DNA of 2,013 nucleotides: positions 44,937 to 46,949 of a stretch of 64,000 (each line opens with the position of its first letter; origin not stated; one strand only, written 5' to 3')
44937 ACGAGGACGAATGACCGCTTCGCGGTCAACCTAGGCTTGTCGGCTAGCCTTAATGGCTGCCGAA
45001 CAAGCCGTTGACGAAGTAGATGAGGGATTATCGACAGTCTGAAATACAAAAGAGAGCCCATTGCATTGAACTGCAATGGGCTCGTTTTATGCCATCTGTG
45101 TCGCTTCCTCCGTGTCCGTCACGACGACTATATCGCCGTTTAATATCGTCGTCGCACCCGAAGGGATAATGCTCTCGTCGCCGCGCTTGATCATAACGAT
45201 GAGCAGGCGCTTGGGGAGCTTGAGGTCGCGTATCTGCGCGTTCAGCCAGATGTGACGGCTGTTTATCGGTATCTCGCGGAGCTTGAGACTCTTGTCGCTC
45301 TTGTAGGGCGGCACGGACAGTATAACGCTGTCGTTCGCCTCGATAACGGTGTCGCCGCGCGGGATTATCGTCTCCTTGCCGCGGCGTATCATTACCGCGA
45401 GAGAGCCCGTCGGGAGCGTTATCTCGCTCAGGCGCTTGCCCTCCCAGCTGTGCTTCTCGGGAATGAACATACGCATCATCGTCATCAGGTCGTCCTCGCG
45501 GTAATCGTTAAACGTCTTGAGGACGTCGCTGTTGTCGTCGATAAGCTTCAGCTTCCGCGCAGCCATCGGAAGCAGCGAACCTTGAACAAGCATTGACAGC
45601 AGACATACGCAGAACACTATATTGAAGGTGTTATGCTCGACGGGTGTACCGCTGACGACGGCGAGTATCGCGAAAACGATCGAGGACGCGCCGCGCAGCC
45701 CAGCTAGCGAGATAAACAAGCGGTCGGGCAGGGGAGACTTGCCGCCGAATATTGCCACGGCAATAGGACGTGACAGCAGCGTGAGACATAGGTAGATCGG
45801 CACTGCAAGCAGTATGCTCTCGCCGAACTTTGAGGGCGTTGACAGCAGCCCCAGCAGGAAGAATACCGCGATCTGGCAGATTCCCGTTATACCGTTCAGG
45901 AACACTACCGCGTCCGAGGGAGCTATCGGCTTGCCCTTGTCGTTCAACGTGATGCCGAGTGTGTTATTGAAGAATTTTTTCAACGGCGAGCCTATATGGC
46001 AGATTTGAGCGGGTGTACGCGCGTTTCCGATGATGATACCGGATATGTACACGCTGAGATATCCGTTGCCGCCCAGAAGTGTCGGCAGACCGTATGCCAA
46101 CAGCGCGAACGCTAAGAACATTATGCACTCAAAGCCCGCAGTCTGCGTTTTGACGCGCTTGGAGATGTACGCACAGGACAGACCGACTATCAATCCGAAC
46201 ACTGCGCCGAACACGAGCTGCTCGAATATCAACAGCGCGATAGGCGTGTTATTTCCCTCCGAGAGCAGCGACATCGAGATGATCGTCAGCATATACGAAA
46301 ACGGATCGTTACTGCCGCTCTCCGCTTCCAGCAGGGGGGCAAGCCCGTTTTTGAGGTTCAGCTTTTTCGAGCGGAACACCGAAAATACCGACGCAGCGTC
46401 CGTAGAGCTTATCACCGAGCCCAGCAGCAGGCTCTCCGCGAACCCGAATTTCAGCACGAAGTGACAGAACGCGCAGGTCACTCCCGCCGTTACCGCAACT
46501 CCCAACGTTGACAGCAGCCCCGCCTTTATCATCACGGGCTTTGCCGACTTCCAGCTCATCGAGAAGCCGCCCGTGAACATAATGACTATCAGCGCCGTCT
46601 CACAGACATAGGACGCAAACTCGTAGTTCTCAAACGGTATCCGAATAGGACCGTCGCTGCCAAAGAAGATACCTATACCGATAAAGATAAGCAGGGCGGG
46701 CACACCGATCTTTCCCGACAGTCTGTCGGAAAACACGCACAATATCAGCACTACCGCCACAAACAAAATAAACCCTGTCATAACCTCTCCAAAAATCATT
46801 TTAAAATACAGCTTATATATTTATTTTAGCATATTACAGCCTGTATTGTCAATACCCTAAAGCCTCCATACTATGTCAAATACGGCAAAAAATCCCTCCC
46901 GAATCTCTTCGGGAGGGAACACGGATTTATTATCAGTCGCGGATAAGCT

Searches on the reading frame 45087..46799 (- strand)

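Call 76: search_protein_families(library=pfam, proteins=[window:45087-46799:-], max_evalue=0.00001)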
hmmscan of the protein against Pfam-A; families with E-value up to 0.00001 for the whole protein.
window:45087-46799:- (570 aa): 2 families
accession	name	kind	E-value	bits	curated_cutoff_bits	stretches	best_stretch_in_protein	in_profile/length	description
PF00999.27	Na_H_Exchanger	-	1.3e-38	133.3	26.2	1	18-414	4-373/375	Sodium/hydrogen exchanger, transmembrane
PF02080.26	TrkA_C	-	6.4e-23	80.9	27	2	442-498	2-60/71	TrkA-C domain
